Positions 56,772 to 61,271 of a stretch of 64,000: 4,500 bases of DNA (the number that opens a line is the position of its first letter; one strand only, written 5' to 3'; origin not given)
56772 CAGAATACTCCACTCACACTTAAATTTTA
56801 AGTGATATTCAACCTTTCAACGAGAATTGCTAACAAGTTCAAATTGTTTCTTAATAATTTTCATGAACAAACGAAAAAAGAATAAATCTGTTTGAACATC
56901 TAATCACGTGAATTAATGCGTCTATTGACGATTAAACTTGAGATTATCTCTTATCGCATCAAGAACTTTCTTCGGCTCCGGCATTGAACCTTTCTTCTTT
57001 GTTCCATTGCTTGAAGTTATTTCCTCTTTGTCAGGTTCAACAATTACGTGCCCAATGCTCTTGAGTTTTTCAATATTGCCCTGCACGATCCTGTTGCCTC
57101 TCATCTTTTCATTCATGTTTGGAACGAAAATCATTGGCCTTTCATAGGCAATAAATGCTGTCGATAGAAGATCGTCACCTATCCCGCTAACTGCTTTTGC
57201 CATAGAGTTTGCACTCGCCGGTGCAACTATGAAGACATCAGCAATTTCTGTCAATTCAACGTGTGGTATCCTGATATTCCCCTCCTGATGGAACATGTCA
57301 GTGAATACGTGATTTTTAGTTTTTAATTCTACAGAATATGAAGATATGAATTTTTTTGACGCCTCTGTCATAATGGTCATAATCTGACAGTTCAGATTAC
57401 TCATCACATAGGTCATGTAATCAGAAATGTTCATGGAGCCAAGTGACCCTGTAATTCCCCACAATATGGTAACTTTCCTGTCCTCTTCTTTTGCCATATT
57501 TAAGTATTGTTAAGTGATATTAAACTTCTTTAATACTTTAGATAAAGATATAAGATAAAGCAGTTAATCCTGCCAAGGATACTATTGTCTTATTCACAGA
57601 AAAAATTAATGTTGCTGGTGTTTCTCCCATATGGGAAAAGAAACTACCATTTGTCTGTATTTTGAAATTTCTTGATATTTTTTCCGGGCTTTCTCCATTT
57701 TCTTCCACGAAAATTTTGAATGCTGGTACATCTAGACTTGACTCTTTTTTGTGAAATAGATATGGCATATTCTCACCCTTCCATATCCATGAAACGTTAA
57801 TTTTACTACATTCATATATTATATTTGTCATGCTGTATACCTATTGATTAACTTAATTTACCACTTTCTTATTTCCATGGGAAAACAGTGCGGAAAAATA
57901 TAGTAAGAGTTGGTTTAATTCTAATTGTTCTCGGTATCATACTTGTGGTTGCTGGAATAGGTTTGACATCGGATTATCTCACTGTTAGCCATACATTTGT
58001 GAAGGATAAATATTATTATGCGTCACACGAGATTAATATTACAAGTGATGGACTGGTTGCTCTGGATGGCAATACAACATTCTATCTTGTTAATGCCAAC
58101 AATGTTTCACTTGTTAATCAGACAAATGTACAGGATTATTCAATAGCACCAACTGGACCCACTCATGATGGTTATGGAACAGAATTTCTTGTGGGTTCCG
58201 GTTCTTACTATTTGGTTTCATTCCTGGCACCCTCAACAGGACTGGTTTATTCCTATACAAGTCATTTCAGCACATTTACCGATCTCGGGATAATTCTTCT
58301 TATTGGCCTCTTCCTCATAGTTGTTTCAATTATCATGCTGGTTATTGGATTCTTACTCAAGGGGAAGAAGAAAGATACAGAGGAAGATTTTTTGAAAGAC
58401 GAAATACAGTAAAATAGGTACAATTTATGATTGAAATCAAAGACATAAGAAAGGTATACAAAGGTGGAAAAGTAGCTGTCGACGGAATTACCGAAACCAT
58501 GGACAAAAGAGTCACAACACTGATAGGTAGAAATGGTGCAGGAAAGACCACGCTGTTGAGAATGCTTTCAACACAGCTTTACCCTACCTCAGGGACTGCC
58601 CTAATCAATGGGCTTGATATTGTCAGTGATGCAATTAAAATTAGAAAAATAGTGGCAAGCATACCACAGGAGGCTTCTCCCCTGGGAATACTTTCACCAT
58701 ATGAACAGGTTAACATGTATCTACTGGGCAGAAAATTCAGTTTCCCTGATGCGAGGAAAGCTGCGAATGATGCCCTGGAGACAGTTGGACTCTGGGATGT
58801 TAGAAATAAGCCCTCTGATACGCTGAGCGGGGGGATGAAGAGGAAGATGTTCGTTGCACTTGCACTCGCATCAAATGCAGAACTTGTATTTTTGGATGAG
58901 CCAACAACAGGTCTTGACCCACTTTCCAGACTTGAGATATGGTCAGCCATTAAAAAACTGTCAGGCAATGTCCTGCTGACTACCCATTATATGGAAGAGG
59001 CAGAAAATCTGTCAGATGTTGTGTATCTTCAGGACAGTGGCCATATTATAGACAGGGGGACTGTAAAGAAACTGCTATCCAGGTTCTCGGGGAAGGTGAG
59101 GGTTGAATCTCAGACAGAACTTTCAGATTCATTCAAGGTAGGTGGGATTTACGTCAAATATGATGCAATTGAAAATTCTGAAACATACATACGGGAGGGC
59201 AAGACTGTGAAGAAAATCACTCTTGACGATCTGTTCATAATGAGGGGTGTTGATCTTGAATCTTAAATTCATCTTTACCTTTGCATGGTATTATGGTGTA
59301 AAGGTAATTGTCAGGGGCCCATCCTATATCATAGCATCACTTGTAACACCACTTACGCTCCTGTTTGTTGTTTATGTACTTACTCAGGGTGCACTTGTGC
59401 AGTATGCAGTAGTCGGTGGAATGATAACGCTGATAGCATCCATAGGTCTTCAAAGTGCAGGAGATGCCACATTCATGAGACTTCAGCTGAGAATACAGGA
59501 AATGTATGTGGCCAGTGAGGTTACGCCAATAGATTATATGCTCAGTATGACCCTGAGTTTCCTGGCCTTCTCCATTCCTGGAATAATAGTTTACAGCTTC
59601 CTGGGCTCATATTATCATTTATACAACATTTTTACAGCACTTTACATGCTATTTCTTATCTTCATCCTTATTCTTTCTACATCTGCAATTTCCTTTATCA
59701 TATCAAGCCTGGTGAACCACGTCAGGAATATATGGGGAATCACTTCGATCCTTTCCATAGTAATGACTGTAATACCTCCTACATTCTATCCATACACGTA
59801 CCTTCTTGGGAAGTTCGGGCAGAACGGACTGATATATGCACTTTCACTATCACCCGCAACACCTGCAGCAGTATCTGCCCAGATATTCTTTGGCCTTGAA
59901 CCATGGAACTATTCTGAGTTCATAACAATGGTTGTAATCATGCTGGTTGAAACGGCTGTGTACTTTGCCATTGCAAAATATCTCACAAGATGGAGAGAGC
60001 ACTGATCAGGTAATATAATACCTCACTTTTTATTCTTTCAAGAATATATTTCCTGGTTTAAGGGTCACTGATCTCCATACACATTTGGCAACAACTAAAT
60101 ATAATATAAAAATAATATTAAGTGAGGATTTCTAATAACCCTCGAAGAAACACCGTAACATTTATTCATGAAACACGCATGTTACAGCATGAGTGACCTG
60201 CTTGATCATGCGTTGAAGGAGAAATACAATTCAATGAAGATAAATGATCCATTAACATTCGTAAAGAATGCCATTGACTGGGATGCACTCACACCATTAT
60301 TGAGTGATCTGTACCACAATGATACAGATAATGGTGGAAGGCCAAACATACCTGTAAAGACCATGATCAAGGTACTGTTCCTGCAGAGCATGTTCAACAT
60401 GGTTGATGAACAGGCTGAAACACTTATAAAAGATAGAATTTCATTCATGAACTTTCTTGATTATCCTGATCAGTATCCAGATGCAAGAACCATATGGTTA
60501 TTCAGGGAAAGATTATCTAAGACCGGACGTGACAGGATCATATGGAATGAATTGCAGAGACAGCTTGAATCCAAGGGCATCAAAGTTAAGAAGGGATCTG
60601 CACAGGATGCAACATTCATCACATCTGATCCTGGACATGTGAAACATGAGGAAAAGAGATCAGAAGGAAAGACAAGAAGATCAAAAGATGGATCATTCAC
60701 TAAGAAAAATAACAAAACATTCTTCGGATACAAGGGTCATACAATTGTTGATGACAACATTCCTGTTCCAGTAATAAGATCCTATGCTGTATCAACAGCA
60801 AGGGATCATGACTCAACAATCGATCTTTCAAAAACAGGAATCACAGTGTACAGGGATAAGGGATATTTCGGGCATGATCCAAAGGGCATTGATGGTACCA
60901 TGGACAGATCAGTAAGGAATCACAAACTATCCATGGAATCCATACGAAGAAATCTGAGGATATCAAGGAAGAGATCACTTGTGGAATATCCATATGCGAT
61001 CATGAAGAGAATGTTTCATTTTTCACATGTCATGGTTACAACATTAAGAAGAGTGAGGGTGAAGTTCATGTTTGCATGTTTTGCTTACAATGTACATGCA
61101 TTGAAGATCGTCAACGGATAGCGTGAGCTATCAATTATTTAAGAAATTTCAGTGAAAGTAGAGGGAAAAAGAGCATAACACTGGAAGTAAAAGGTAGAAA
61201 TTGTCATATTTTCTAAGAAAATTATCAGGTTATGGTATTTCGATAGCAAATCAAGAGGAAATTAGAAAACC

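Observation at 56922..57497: Orphan LanD-type (EpiD/MrsD-like) peptidyl-cysteine decarboxylase in an archaeon: sign of an undescribed RiPP pathway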

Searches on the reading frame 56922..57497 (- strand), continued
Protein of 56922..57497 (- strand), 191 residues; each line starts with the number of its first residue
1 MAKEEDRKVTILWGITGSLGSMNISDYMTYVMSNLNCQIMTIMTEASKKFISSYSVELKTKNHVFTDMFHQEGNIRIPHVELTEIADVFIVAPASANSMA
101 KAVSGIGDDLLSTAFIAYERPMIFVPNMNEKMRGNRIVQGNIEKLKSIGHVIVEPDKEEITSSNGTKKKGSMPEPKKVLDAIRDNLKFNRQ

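Call 73: predict_structure(alignment_id=A3)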
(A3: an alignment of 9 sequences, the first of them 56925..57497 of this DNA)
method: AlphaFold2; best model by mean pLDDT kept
length: 191 residues; sequences in the alignment: 9
mean_pLDDT: 86.5   pTM: 0.85
mean pLDDT of the five models: 86.5, 86.4, 85.7, 85.7, 84.0
residues with pLDDT >= 90: 129; 70-90: 33; 50-70: 21; < 50: 8
segments of 3 or more residues with pLDDT < 50: 1-4, 70-72
pLDDT, mean of each block of 10 residues (from residue 1): 66 92 92 95 92 92 77 62 94 94 92 93 93 92 96 86 58 94 87 52
secondary structure, 60 per line:
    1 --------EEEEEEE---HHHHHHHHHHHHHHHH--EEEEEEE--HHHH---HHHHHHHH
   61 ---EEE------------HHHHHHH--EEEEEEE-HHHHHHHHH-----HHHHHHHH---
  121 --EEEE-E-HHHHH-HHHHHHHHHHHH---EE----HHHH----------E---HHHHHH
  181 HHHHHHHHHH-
elements in order: E9-15 H19-34 E37-43 H46-49 H53-60 E64-66 H79-85 E88-94 H96-104 H110-117 E123-126 H130-134 H136-147 H157-160 H175-190

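Call 75: search_protein_families(library=pfam, proteins=[L006:7825-8769:+, L013:6974-8209:+, L103:6170-6808:+], max_evalue=0.001)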
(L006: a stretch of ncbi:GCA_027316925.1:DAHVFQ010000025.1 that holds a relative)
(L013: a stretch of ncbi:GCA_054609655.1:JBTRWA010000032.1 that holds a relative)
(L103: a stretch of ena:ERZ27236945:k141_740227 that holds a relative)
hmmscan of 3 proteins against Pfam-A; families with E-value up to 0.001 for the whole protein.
L006:7825-8769:+ (314 aa): 2 families
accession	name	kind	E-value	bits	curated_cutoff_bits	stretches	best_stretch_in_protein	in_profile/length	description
PF04055.27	Radical_SAM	-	1.5e-16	61.4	29.5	1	12-179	2-165/166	Radical SAM superfamily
PF13353.11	Fer4_12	-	0.00035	21.3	22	1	14-112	12-110/137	4Fe-4S single cluster domain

L013:6974-8209:+ (411 aa): 2 families
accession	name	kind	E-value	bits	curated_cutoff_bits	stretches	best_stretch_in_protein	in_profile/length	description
PF07690.21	MFS_1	-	8.4e-17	61.5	33.4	2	22-357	6-346/347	Major Facilitator Superfamily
PF05977.19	MFS_3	-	1.1e-05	24.5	27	1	32-397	30-393/524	Transmembrane secretion effector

L103:6170-6808:+ (212 aa): 0 families

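Call 76: fold_search(model_id=the predicted structure, library=pdb)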
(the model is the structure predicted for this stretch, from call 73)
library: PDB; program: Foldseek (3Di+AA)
matches with E <= 10: 1883; with E <= 0.001: 61
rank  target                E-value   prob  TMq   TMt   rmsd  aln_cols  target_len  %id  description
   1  1p3y                  4.4e-15  1.00  0.79  0.88   2.3       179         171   31  MrsD from Bacillus sp. HIL-Y85/54728 (released 2003-08-05)
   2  7cfu_A                1.2e-14  1.00  0.79  0.86   3.0       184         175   30  Crystal Structure of FMN-dependent Cysteine Decarboxylases SpaF (released 2021-06-30)
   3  5h75_B                8.1e-14  1.00  0.78  0.74   1.7       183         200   28  Crystal structure of the MrsD-Protein A fusion protein (released 2017-06-28)
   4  5h75_D                1.2e-13  1.00  0.78  0.67   3.0       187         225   29  Crystal structure of the MrsD-Protein A fusion protein (released 2017-06-28)
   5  1mvn                  1.4e-13  1.00  0.74  0.78   3.5       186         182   24  PPC decarboxylase mutant C175S complexed with pantothenoylaminoethenethiol (released 2003-03-04)
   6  1e20                  4.7e-13  1.00  0.76  0.79   3.8       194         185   23  The FMN binding protein AtHal3 (released 2000-09-11)
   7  5h75_C                5.6e-13  1.00  0.77  0.73   1.6       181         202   28  Crystal structure of the MrsD-Protein A fusion protein (released 2017-06-28)
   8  5h75_A                1.2e-12  1.00  0.75  0.68   3.2       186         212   29  Crystal structure of the MrsD-Protein A fusion protein (released 2017-06-28)
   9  1mvl                  1.3e-12  1.00  0.74  0.80   3.2       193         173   23  PPC decarboxylase mutant C175S (released 2003-03-04)
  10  6eoa                  1.5e-12  1.00  0.77  0.76   3.4       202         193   22  Crystal Structure of HAL3 from Cryptococcus neoformans (released 2018-10-31)
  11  6tgv_C                2.0e-12  1.00  0.81  0.41   2.7       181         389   24  Crystal structure of Mycobacterium smegmatis CoaBC in complex with CTP and FMN (released 2020-11-25)
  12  6tgv_A                3.1e-12  1.00  0.80  0.41   3.1       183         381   23  Crystal structure of Mycobacterium smegmatis CoaBC in complex with CTP and FMN (released 2020-11-25)
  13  1g63_A                5.3e-12  1.00  0.76  0.88   2.6       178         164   26  PEPTIDYL-CYSTEINE DECARBOXYLASE EPID (released 2001-05-03)
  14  6tgv_B                5.6e-12  1.00  0.80  0.42   2.8       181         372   24  Crystal structure of Mycobacterium smegmatis CoaBC in complex with CTP and FMN (released 2020-11-25)
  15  6tgv_D                5.9e-12  1.00  0.80  0.42   2.5       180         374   23  Crystal structure of Mycobacterium smegmatis CoaBC in complex with CTP and FMN (released 2020-11-25)
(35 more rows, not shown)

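Call 79: list_cluster_members(proteins=[P0045, P0057, P0082, P0101, P0105, P0106, P0133, P0141, P0152, P0155])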
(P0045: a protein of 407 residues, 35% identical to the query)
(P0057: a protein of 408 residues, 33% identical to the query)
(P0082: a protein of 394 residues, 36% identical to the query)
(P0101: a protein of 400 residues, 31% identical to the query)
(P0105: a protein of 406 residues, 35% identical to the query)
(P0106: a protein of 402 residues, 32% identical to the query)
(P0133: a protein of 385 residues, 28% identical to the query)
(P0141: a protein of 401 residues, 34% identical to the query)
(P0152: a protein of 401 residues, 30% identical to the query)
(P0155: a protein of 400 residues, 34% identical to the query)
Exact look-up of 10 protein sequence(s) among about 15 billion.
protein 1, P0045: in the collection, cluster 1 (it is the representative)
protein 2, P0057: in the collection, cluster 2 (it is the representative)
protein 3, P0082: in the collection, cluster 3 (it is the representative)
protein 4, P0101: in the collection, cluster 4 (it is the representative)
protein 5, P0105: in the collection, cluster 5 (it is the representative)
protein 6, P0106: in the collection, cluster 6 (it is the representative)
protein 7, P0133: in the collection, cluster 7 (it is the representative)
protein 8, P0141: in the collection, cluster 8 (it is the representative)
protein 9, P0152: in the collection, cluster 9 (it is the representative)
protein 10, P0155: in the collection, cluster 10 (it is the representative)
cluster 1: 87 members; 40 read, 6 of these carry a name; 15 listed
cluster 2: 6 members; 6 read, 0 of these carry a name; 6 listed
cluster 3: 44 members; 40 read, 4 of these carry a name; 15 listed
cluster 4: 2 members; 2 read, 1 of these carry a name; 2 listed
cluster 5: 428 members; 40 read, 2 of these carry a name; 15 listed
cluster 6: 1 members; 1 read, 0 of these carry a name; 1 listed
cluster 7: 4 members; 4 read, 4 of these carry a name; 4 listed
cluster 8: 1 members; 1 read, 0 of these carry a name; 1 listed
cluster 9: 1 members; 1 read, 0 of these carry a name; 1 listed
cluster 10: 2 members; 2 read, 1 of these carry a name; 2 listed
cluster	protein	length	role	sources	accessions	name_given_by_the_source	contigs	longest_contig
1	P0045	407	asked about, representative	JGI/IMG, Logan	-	-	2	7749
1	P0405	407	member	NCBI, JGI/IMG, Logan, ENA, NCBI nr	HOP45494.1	MAG TPA: bifunctional phosphopantothenoylcysteine ... | bifunctional phosphopantothenoylcysteine decarboxylase/phosphopantothenate--cysteine ...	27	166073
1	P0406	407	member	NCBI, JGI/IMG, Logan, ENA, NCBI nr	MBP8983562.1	MAG: bifunctional phosphopantothenoylcysteine decarboxylase/phosphopantothenate--cysteine ... | bifunctional phosphopantothenoylcysteine decarboxylase/phosphopantothenate--cysteine ...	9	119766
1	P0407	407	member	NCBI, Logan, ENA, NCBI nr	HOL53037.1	MAG TPA: bifunctional phosphopantothenoylcysteine ... | bifunctional phosphopantothenoylcysteine decarboxylase/phosphopantothenate--cysteine ...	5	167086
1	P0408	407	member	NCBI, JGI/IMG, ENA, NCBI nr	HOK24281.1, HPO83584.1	MAG TPA: bifunctional phosphopantothenoylcysteine ... | bifunctional phosphopantothenoylcysteine decarboxylase/phosphopantothenate--cysteine ...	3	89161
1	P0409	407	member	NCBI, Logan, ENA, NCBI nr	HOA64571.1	MAG TPA: bifunctional phosphopantothenoylcysteine ... | bifunctional phosphopantothenoylcysteine decarboxylase/phosphopantothenate--cysteine ...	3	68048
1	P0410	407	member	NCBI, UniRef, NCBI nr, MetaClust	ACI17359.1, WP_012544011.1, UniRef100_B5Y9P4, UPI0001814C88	phosphopantothenoylcysteine decarboxylase [Coprothermobacter proteolyticus DSM 5265] | Coenzyme A biosynthesis bifunctional protein CoaBC n=1 Tax=Coprothermobacter ... | bifunctional phosphopantothenoylcysteine decarboxylase/phosphopantothenate--cysteine ...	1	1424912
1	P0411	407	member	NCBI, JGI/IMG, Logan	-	-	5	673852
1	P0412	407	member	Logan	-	-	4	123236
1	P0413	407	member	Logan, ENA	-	-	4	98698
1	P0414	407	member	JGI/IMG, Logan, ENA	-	-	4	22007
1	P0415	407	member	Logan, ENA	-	-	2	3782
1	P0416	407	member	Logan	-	-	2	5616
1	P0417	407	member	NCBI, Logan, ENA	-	-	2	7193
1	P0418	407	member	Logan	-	-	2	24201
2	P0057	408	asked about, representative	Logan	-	-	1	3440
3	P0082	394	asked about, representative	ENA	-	-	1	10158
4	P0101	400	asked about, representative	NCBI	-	-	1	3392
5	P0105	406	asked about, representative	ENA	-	-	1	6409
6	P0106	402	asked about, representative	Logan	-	-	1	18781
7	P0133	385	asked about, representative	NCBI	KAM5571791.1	hypothetical protein ABKV19_012066 [Rosa sericea]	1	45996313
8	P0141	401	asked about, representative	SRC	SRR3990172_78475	-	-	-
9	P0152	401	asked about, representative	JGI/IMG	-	-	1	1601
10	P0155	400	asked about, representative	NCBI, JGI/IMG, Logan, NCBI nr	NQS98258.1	MAG: bifunctional phosphopantothenoylcysteine decarboxylase/phosphopantothenate--cysteine ... | bifunctional phosphopantothenoylcysteine decarboxylase/phosphopantothenate--cysteine ...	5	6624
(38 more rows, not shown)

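Call 82: find_related_loci(query=A4, collection=metagenome_contigs, flank=6000)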
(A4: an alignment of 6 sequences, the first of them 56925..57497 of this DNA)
Query A4 (191 aa) in metagenome_contigs; peptide patterns used: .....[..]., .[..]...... (x = any residue, [..] = any of these).
221 stretches matched a pattern; 1 encode a relative of the query (tblastn E <= 1e-3); 1 distinct loci.
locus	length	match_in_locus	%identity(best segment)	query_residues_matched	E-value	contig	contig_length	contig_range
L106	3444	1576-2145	76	1-190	1e-101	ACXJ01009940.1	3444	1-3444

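Call 84: find_encoding_contigs(protein=P0172, flank=4000, max_places=2)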
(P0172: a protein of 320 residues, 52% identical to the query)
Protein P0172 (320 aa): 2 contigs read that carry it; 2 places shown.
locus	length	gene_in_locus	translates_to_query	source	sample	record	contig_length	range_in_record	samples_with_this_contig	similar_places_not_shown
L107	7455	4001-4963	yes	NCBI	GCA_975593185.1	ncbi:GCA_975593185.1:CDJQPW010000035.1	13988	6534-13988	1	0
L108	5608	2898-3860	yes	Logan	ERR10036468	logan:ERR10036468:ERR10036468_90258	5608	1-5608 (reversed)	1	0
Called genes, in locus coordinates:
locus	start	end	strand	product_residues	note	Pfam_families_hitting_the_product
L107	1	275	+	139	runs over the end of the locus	PF01467:CTP_transf_like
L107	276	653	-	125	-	PF01920:Prefoldin_2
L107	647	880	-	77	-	PF09341:Pcc1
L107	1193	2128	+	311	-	PF00485:PRK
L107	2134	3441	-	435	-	PF07690:MFS_1, PF00083:Sugar_tr, PF07690:MFS_1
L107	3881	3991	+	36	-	-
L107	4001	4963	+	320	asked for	PF04055:Radical_SAM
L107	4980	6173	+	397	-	PF07690:MFS_1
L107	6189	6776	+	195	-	PF02441:Flavoprotein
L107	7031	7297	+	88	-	-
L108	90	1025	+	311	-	PF00485:PRK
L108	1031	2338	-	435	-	PF07690:MFS_1, PF00083:Sugar_tr, PF07690:MFS_1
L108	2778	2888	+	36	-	-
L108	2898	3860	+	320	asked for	PF04055:Radical_SAM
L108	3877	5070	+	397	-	PF07690:MFS_1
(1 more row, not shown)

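Call 85: find_encoding_contigs(protein=P0185, flank=4000, max_places=2)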
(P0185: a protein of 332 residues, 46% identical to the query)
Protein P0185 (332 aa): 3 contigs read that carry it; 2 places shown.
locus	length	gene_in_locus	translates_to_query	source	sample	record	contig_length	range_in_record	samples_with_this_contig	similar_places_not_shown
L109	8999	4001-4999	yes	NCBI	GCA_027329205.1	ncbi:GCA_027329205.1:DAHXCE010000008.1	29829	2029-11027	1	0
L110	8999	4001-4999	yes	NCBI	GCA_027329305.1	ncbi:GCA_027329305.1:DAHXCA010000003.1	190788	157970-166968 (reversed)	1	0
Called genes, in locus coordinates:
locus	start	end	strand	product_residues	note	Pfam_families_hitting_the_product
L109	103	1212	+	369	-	PF01266:DAO (weak), PF01494:FAD_binding_3 (weak), PF05834:Lycopene_cycl, PF13450:NAD_binding_8 (weak)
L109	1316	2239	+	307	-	PF26466:DNA_primase_lrg_N (faint), PF18689:PriX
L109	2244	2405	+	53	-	-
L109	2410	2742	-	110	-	-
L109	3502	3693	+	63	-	-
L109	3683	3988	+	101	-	-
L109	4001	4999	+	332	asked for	PF04055:Radical_SAM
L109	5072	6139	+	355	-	PF00348:polyprenyl_synt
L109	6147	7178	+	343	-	PF00348:polyprenyl_synt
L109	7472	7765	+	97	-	-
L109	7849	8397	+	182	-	PF05175:MTS, PF10294:Methyltransf_16 (faint), PF06325:PrmA, PF13649:Methyltransf_25, PF13847:Methyltransf_31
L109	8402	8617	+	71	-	-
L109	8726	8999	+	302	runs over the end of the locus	PF00248:Aldo_ket_red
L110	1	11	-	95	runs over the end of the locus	PF00352:TBP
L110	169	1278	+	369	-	PF01266:DAO (weak), PF01494:FAD_binding_3 (weak), PF05834:Lycopene_cycl (weak), PF13450:NAD_binding_8 (weak)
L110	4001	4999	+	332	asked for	PF04055:Radical_SAM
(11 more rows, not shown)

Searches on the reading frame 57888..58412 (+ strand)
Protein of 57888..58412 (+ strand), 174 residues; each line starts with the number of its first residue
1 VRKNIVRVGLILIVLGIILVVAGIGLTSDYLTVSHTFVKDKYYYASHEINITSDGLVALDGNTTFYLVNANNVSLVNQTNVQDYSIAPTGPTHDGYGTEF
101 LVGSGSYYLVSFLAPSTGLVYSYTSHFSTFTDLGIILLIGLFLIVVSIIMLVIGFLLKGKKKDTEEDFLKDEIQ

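Call 18: search_protein_families(library=ncbifam, proteins=[window:57888-58412:+], max_evalue=0.01)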
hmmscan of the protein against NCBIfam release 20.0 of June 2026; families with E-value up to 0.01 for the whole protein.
window:57888-58412:+ (174 aa): 2 families
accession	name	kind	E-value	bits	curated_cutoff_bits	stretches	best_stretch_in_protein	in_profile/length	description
TIGR00304.2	TIGR00304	equivalog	0.00037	20.2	33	0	6-26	2-22/76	TIGR00304 family membrane protein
NF046005.2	near_gluc_PtsG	equivalog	0.0023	18.2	45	0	10-52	5-44/85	MPN207a family PTS transporter accessory protein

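Call 75: search_protein_families(library=pfam, proteins=[window:57888-58412:+], max_evalue=0.001)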
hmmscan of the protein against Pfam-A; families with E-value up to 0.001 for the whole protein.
window:57888-58412:+ (174 aa): 0 families

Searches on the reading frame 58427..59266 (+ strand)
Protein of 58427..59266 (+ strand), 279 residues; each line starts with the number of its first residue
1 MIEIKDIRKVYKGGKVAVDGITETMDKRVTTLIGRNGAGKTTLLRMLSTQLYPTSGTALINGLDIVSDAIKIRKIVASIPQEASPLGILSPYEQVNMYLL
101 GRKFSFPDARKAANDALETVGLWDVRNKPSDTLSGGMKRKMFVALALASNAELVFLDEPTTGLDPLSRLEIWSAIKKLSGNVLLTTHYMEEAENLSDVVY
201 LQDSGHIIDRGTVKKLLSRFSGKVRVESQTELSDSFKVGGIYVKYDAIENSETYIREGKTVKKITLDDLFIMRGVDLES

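Call 75: search_protein_families(library=pfam, proteins=[window:58427-59266:+], max_evalue=0.001)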
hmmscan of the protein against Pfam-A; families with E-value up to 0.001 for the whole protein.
window:58427-59266:+ (279 aa): 7 families
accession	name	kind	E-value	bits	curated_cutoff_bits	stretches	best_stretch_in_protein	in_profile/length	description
PF00005.33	ABC_tran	-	2e-26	93.7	25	1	28-161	12-137/137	ABC transporter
PF13304.12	AAA_21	-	4.2e-13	50.5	27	1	111-187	194-298/304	AAA domain, putative AbiEii toxin, Type IV TA system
PF02463.25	SMC_N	-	4.8e-06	26.6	40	0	21-45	18-42/220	RecF/RecN/SMC N terminal domain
PF13175.12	AAA_15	-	0.00017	21.8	32.1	0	25-48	21-44/374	AAA ATPase domain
PF13476.12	AAA_23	-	0.00028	22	27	1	4-57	4-49/201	AAA domain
PF13401.12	AAA_22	-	0.00047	20.9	27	0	26-52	4-30/130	AAA domain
PF13555.12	AAA_29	-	0.00077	19.6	27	0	24-55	18-50/61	P-loop containing region of AAA domain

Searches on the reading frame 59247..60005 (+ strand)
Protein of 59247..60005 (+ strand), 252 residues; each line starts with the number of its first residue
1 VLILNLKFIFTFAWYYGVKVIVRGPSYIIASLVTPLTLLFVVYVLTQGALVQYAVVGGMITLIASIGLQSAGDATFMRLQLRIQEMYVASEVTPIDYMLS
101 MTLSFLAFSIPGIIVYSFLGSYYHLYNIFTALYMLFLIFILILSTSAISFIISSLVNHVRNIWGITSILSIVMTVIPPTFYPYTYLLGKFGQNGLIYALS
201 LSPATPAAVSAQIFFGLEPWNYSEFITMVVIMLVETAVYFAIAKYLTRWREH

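Call 75: search_protein_families(library=pfam, proteins=[window:59247-60005:+], max_evalue=0.001)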
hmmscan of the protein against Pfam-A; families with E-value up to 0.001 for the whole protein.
window:59247-60005:+ (252 aa): 2 families
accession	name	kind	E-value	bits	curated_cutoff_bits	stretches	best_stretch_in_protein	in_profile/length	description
PF01061.29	ABC2_membrane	-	1.7e-06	28.2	26.9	1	16-188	9-187/211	ABC-2 type transporter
PF12698.13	ABC2_membrane_3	-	0.0002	21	31.6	1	51-243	160-345/347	ABC-2 family transporter protein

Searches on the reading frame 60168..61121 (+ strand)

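Call 75: search_protein_families(library=pfam, proteins=[window:60168-61121:+], max_evalue=0.001)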
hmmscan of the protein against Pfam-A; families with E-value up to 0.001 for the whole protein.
window:60168-61121:+ (317 aa): 2 families
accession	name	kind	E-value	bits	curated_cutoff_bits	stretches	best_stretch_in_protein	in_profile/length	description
PF05598.16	DUF772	-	1.5e-16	60.5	23.1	1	57-122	1-67/74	Transposase domain (DUF772)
PF01609.27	DDE_Tnp_1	-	6e-12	46.2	23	1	147-308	10-199/200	Transposase DDE domain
